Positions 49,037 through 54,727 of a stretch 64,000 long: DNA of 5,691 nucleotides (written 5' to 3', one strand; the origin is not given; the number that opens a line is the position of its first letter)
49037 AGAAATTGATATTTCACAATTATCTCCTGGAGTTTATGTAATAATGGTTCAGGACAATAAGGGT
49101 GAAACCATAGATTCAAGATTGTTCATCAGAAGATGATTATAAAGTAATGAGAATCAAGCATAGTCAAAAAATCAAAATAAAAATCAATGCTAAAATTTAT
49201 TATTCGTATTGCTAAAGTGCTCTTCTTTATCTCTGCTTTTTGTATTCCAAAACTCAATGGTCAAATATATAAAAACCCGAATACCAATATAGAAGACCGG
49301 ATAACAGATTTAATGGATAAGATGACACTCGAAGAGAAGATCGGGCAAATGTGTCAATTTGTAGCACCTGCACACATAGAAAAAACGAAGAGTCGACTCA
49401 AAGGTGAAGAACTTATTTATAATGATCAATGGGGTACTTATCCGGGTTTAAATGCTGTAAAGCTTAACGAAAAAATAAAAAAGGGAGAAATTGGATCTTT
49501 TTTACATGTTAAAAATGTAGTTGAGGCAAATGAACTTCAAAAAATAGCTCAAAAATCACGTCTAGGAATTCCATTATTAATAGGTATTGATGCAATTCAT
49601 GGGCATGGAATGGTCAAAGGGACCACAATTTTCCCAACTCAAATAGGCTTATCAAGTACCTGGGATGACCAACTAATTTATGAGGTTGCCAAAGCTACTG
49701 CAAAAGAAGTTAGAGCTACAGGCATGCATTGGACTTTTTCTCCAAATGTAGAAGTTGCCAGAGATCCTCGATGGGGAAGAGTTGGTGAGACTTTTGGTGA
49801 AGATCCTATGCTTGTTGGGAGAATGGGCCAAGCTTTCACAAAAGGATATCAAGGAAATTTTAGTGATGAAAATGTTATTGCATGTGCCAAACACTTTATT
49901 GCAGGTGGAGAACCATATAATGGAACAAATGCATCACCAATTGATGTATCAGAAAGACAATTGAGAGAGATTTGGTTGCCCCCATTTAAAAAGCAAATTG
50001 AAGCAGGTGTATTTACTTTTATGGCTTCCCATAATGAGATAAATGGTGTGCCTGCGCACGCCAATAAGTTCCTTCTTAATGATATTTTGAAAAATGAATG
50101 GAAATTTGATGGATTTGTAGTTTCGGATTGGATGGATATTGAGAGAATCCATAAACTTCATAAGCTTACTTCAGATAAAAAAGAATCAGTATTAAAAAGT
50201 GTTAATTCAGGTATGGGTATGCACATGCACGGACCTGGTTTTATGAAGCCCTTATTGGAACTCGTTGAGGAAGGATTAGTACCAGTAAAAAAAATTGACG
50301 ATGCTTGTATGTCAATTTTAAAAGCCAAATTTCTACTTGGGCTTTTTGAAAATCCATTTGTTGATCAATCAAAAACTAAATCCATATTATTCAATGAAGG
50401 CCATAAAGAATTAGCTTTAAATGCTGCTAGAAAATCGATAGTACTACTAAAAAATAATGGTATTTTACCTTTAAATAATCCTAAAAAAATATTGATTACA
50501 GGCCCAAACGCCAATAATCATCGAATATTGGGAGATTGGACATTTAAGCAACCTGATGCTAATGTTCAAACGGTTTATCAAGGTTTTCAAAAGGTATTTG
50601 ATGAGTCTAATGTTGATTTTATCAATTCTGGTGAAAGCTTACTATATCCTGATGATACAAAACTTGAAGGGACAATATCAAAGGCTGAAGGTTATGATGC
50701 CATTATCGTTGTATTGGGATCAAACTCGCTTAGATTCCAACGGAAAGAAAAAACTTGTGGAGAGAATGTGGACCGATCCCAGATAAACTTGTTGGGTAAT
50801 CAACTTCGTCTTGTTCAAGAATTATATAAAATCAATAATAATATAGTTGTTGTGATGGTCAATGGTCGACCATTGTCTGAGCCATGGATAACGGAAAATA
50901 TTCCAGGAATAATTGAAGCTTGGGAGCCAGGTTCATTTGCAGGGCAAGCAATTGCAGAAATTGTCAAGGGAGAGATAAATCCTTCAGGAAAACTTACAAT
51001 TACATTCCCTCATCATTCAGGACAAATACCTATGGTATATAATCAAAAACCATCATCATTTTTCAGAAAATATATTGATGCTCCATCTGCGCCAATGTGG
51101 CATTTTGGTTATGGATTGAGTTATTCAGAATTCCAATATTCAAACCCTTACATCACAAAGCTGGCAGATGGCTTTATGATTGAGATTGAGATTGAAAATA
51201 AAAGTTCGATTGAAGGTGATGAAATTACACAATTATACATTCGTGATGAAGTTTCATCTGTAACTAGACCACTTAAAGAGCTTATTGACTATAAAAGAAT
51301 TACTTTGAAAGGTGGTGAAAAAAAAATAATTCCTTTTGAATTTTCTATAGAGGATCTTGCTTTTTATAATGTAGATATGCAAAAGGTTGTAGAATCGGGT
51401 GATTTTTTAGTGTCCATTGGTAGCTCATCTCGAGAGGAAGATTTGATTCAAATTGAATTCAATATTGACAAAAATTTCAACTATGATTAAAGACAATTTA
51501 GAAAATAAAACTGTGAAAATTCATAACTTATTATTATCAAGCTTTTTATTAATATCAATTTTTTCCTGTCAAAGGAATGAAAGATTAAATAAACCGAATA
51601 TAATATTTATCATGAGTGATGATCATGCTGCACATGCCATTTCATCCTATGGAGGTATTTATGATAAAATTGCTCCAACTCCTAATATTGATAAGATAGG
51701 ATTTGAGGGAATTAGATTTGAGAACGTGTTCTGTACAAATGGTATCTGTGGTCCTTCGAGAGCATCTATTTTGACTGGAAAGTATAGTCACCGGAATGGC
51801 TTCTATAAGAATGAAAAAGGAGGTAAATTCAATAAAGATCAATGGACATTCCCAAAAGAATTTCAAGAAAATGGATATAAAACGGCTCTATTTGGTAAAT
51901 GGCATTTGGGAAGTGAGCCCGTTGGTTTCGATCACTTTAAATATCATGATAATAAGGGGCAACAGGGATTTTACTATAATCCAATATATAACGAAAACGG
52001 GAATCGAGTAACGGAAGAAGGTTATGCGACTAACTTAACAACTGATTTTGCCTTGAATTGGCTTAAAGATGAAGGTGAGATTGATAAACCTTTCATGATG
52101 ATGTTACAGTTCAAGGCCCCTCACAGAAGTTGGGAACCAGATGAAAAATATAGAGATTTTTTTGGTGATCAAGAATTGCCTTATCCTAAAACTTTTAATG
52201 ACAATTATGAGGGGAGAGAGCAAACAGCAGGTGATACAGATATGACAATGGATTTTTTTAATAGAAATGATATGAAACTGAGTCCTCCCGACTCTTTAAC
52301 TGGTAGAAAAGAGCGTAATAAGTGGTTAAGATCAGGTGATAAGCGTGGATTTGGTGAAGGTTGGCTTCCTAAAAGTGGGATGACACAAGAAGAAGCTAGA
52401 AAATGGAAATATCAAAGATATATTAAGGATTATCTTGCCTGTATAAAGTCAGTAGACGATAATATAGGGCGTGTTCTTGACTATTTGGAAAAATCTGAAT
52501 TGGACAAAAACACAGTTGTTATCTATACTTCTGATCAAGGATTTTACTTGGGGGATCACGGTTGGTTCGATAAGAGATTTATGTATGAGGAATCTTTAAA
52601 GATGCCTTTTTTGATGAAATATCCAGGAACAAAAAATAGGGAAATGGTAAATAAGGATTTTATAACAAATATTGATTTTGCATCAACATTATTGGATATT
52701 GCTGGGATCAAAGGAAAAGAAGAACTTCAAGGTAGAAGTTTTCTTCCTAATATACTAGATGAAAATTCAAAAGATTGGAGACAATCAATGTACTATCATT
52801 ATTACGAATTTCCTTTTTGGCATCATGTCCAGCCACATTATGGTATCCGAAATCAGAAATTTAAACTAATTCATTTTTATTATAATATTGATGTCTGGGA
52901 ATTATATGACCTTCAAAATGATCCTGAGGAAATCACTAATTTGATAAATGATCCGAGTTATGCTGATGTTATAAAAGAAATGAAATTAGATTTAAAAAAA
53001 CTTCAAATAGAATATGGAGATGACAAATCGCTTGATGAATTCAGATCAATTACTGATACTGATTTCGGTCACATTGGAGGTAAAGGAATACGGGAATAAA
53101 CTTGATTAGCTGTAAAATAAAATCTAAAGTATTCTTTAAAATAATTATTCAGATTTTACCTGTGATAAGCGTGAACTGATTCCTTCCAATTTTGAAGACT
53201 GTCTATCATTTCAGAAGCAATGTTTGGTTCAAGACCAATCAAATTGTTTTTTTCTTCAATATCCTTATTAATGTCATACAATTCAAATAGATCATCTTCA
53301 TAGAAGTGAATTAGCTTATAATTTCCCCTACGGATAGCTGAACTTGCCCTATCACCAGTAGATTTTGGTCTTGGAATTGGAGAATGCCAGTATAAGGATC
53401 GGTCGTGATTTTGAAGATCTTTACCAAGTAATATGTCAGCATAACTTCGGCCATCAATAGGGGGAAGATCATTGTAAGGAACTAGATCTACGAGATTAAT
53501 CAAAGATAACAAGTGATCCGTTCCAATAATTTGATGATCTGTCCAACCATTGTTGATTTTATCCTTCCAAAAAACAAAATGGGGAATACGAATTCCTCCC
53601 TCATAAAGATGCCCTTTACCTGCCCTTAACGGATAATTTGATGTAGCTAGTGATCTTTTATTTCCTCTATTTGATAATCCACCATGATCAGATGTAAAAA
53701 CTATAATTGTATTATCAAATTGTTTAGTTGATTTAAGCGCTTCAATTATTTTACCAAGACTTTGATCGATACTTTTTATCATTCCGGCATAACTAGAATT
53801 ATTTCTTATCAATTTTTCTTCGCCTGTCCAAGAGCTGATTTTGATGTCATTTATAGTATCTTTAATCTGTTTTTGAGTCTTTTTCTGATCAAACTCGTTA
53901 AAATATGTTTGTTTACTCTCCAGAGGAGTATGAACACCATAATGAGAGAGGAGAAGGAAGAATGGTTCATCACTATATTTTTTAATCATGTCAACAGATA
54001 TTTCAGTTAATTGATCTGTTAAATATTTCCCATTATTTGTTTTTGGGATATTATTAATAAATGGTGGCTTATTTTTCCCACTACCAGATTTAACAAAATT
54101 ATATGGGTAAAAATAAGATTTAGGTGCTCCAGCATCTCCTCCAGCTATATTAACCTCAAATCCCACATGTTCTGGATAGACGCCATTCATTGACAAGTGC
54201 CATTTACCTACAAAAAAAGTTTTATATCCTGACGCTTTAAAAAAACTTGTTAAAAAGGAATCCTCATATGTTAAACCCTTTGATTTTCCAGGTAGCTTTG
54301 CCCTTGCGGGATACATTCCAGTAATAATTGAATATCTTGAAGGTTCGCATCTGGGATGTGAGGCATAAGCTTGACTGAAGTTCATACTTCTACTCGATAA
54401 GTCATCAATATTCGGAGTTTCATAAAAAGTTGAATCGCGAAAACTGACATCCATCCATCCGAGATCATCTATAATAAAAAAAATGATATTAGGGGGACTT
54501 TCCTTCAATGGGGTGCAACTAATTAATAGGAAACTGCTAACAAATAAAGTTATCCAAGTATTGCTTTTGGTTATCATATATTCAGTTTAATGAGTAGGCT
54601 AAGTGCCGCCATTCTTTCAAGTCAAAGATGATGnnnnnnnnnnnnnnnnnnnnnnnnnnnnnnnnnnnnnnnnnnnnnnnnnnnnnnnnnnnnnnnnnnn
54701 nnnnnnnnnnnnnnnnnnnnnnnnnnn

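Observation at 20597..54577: Sulfatase-rich PUL under ECF-sigma/anti-sigma control, with an enzyme set that matches no substrate I can name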

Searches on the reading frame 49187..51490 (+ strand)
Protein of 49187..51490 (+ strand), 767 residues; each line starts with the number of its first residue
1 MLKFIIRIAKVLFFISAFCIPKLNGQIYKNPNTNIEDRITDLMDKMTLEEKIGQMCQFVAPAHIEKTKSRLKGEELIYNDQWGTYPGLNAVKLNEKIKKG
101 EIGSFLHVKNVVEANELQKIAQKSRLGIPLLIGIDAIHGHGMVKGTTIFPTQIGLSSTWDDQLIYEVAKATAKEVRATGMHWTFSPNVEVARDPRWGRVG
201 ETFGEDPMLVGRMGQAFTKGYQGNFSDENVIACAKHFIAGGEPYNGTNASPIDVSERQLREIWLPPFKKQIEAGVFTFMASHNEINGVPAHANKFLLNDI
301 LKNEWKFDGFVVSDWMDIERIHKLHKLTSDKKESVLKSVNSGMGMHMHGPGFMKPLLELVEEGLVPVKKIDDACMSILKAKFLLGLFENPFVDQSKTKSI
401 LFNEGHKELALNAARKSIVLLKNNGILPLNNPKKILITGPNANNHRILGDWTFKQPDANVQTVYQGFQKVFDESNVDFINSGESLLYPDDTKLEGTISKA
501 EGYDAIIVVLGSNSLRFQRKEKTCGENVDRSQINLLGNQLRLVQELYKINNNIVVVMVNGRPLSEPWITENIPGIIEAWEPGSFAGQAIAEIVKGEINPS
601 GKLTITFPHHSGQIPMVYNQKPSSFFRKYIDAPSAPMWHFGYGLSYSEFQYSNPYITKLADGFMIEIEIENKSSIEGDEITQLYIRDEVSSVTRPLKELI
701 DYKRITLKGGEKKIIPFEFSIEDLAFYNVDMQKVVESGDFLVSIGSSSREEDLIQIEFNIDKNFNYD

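Call 3: search_protein_families(library=pfam, proteins=[window:49187-51490:+], max_evalue=0.01)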
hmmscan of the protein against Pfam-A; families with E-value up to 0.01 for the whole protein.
window:49187-51490:+ (767 aa): 3 families
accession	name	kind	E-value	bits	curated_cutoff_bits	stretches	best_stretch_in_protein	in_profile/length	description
PF00933.27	Glyco_hydro_3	-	1.3e-67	228.9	27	1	47-378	1-314/316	Glycosyl hydrolase family 3 N terminal domain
PF01915.27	Glyco_hydro_3_C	-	9.3e-48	163.3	31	1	418-646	1-200/200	Glycosyl hydrolase family 3 C-terminal domain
PF14310.12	Fn3-like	-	1.8e-19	70.1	25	1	679-748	1-71/71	Fibronectin type III-like domain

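Call 11: search_protein_families(library=ncbifam, proteins=[window:49187-51490:+], max_evalue=0.001)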
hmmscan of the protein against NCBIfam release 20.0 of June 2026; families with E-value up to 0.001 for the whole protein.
window:49187-51490:+ (767 aa): 8 families
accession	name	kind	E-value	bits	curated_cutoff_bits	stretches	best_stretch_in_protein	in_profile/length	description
NF052331.1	Bet13-16Glucosase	equivalog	1.4e-171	572.3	1330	3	93-454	41-412/750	exo-beta-d-1,3/1,6-glucosidase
NF041579.1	betaxyl_Flavo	equivalog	5.1e-163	543.9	1350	2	116-760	53-715/716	beta-xylosidase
NF011678.0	PRK15098.1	equivalog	4.3e-142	475.2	666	1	10-750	6-756/765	beta-glucosidase BglX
NF052329.1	XyloArabinsidase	equivalog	4.1e-131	438.4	1050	1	36-753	3-724/750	beta-xylosidase/alpha-l-arabinosidase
NF041776.1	xylosidase_Xyl3A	equivalog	8.3e-117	391.2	1250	2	125-480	42-420/846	xylan 1,4-beta-xylosidase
NF041610.1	alph_arabinopyran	equivalog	1.3e-79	268.3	1300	1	146-750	58-644/738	exo-alpha-(1->6)-L-arabinopyranosidase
NF052330.1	BetGlucosiCelf0468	equivalog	5.7e-63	213.4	1300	2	144-508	52-412/817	beta-d-glucosidase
NF003740.0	PRK05337.1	equivalog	5.4e-11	42.2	207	1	105-321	31-257/340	beta-N-acetylhexosaminidase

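Call 30: search_solved_structures(query=window:49187-51490:+, max_evalue=1e-60)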
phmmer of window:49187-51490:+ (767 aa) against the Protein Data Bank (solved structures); distinct sequences matched with E-value up to 1e-60: 44.
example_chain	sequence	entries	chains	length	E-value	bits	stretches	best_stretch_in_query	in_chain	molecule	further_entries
7zb3_A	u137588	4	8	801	3e-147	495.2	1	26-458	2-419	Beta-xylosidase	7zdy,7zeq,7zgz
8c7f_A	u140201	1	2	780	3.4e-146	491.7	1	26-458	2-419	Xylosidase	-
9urf_A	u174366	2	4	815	2e-136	459.4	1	18-752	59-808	beta-glucosidase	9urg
3u48_A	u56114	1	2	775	1.7e-135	456.3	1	93-761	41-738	JMB19063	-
3u4a_A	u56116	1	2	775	8.7e-135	454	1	93-761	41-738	JMB19063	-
5tf0_A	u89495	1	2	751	4.5e-132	445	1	92-750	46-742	Glycosyl hydrolase family 3 N-terminal domain protein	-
5xxl_A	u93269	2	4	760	1.3e-129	436.8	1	42-754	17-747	Periplasmic beta-glucosidase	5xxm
5xxn_A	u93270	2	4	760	6.8e-129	434.5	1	42-754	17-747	Periplasmic beta-glucosidase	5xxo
5z9s_A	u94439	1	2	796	3.4e-128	432.1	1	95-454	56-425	Glycosyl hydrolase family 3 protein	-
8xrt_E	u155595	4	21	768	1.8e-124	419.8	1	101-429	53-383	GH3 enzyme CcBgl3B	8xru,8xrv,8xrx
5z87_A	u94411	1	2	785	1.9e-124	419.8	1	118-749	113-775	EmGH1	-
4zoa_A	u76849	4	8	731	2.2e-116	393.1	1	37-758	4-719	Lin1840 protein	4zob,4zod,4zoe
4zo6_A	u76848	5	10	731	2.8e-115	389.5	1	37-758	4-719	Lin1840 protein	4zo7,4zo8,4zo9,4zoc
6r5i_A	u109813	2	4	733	4.9e-112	378.7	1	95-750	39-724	Periplasmic beta-glucosidase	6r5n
6r5p_B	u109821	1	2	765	1.7e-111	377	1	95-750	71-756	Periplasmic beta-glucosidase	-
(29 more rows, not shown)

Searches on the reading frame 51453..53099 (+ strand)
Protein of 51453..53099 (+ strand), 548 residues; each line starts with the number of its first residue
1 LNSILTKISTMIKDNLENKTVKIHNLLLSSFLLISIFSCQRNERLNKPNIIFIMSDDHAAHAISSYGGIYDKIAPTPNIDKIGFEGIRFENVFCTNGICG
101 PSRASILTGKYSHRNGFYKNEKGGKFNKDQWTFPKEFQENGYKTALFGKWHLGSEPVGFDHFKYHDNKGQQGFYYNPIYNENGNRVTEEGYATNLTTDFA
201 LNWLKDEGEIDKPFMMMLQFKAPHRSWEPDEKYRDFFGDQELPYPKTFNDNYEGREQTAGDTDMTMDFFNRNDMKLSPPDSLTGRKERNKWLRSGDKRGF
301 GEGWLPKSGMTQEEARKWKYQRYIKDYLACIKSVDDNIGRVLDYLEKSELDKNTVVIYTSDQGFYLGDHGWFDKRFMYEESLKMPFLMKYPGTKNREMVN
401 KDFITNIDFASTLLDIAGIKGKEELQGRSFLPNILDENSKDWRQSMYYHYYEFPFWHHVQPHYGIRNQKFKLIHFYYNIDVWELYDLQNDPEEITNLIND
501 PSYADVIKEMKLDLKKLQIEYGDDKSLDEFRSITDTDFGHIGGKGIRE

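Call 4: search_protein_families(library=pfam, proteins=[window:51453-53099:+], max_evalue=0.01)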
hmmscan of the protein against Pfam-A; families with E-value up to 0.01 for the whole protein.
window:51453-53099:+ (548 aa): 4 families
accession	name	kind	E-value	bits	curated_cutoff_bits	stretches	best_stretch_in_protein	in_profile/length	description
PF16347.10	SGSH_C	-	1.9e-62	210.4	29.3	1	367-518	1-152/154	N-sulphoglucosamine sulphohydrolase, C-terminal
PF00884.28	Sulfatase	-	2.2e-55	188.5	25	1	48-419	1-301/301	Sulfatase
PF01663.27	Phosphodiest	-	1.1e-07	32.2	23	1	329-367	186-224/342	Type I phosphodiesterase / nucleotide pyrophosphatase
PF02995.22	DUF229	-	0.0002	20.7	25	0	322-426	301-412/496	Protein of unknown function (DUF229)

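Call 11: search_protein_families(library=ncbifam, proteins=[window:51483-53099:+], max_evalue=0.001)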
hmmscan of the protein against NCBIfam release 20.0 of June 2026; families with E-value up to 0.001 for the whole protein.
window:51483-53099:+ (538 aa): 5 families
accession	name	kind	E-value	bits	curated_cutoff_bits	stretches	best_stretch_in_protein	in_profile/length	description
NF010322.0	PRK13759.1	equivalog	6.9e-62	209.5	481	3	309-504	262-453/486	arylsulfatase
TIGR03417.1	chol_sulfatase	equivalog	2.3e-50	171.9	433.45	2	306-503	244-435/500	choline-sulfatase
NF045661.1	HdlasePehA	equivalog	1.7e-46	158.9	900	2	316-522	283-498/506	phosphoric/sulfuric ester hydrolase PehA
NF052527.1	Mn_arylsulf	exception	3.4e-41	141.7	850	2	309-506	259-450/479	manganese-dependent arylsulfatase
NF038282.1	LapC_YejM_PbgA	exception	5.6e-07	28.2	825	1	279-402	376-495/584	LPS biosynthesis-modulating metalloenzyme YejM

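Call 23: search_solved_structures(query=window:51483-53099:+, max_evalue=1e-10)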
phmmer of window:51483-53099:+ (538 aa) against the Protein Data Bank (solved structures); distinct sequences matched with E-value up to 1e-10: 83 (the best 60 are shown).
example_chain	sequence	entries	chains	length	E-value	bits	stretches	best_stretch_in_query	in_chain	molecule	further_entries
5g2v_A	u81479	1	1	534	8.3e-137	460.5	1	32-515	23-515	N-ACETYLGLUCOSAMINE-6-SULFATASE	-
7p24_AAA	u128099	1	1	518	1.2e-130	440.2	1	37-514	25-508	Mucin-desulfating sulfatase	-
9s03_A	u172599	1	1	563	3.2e-129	435.5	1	34-512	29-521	Putative sulfatase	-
7lha_A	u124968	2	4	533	6.3e-107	361.9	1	37-466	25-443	Exo-L-galactose-6-sulfatase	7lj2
7ebp_A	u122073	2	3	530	2.3e-101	343.5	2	304-509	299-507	Sulfatase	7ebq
9s8y_A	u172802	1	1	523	1.5e-100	340.8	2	304-508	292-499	Sulfatase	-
7snj_A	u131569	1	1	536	2.4e-99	336.8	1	3-466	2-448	Arylsulfatase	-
7sno_A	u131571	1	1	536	2.6e-98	333.4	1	3-466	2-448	Arylsulfatase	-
6hr5_A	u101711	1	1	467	8.8e-52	179.8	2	308-510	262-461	Alpha-L-rhamnosidase/sulfatase (GH78)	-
9ihk_D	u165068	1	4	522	4.4e-40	141.2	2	307-506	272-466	Sulfatase_S1_30A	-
7stt_A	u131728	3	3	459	1.2e-37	133.1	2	316-506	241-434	N-acetylgalactosamine-6-sulfatase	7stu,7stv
4upi_A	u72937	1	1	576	5.1e-35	124.5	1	305-499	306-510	SULFATASE FAMILY PROTEIN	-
9fo1_A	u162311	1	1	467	5.4e-35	124.4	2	36-215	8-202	k-carrageenan sulfatase S1_16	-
2qzu_A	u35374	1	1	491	1.6e-34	122.8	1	310-489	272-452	Putative sulfatase yidJ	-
2vqr_A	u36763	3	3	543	2.9e-34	122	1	295-522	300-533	PUTATIVE SULFATASE | Multifunctional alkaline phosphatase superfamily protein pRL90232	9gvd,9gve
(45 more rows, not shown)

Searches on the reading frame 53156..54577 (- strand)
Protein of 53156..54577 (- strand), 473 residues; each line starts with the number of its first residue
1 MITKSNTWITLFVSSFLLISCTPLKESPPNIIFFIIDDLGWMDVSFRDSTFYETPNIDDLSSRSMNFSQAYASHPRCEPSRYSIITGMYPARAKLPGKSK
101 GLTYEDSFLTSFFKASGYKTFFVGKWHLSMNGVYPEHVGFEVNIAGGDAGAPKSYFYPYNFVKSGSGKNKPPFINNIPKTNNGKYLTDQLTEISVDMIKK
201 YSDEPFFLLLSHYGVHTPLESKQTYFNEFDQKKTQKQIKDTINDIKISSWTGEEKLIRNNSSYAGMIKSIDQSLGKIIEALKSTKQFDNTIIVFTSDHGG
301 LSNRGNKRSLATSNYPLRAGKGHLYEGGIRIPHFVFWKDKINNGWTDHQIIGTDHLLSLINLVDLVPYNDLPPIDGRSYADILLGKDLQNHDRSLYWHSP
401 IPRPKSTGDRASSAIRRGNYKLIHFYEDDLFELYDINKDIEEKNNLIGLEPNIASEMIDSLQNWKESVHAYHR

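Call 4: search_protein_families(library=pfam, proteins=[window:53156-54577:-], max_evalue=0.01)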
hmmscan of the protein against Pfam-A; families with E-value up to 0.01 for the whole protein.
window:53156-54577:- (473 aa): 4 families
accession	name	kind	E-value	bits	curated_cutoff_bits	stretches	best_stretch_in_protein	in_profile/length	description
PF00884.28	Sulfatase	-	5.2e-53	180.7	25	1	29-357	1-292/301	Sulfatase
PF16347.10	SGSH_C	-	4.3e-13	50.1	29.3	1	321-450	8-135/154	N-sulphoglucosamine sulphohydrolase, C-terminal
PF01663.27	Phosphodiest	-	8.8e-10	39.1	23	1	45-328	15-248/342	Type I phosphodiesterase / nucleotide pyrophosphatase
PF02995.22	DUF229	-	4.4e-05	22.8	25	1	192-299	279-342/496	Protein of unknown function (DUF229)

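Call 11: search_protein_families(library=ncbifam, proteins=[window:53156-54577:-], max_evalue=0.001)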
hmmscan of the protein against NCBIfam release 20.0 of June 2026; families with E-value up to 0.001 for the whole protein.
window:53156-54577:- (473 aa): 5 families
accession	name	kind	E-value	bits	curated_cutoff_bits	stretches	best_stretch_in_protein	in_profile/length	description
NF010322.0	PRK13759.1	equivalog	2.9e-43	148.1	481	2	187-450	182-440/486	arylsulfatase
TIGR03417.1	chol_sulfatase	equivalog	2.3e-34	119.1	433.45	2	213-453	192-425/500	choline-sulfatase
NF052527.1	Mn_arylsulf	exception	1.5e-32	113.1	850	2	195-450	188-435/479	manganese-dependent arylsulfatase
NF045661.1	HdlasePehA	equivalog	6.6e-24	84.4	900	2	255-299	276-320/506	phosphoric/sulfuric ester hydrolase PehA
NF038282.1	LapC_YejM_PbgA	exception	1.5e-05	23.5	825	1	244-318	394-460/584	LPS biosynthesis-modulating metalloenzyme YejM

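Call 27: search_solved_structures(query=window:53156-54577:-, max_evalue=1e-20)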
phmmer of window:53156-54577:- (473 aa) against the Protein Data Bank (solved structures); distinct sequences matched with E-value up to 1e-20: 44.
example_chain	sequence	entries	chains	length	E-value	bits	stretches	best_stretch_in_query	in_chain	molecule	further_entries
9fo1_A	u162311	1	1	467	1.7e-84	287.5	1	29-470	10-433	k-carrageenan sulfatase S1_16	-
6ust_A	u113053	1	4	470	1.9e-77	264.2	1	28-469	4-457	N-acetylgalactosamine 6-sulfate sulfatase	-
7stt_A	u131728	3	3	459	1.5e-66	228.3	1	28-470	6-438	N-acetylgalactosamine-6-sulfatase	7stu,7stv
6uss_A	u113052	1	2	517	1.4e-61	211.9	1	103-467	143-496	Sulfatase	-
7oza_AAA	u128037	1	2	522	8.2e-58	199.5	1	93-468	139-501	Putative secreted sulfatase ydeN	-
9s8f_A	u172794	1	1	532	9.1e-52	179.6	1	109-457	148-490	Sulfatase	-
6bia_A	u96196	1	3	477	4.4e-51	177.3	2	25-229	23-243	Sulfatase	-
9hh3_A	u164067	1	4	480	7.4e-51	176.6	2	259-467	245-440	Sulfatase, family S1-19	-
9hh2_A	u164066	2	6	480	3e-49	171.3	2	259-467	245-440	Sulfatase, family S1-19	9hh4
6b0k_A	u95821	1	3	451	1.2e-48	169.3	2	28-227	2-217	Iota-carrageenan sulfatase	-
6b0j_A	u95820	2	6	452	1.2e-48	169.2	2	28-227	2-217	Iota-carrageenan sulfatase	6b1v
6prm_A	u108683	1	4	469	6.6e-44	153.7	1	26-227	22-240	exo-4S-kappa carrageenan S1 sulfatase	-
6psm_A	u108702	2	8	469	2.2e-42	148.6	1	26-227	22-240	exo-4S-kappa carrageenan S1 sulfatase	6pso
3ed4_A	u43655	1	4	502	4.4e-42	147.6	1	26-466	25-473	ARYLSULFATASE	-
7all_AAA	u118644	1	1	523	4.1e-35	124.6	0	26-222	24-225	Arylsulfatase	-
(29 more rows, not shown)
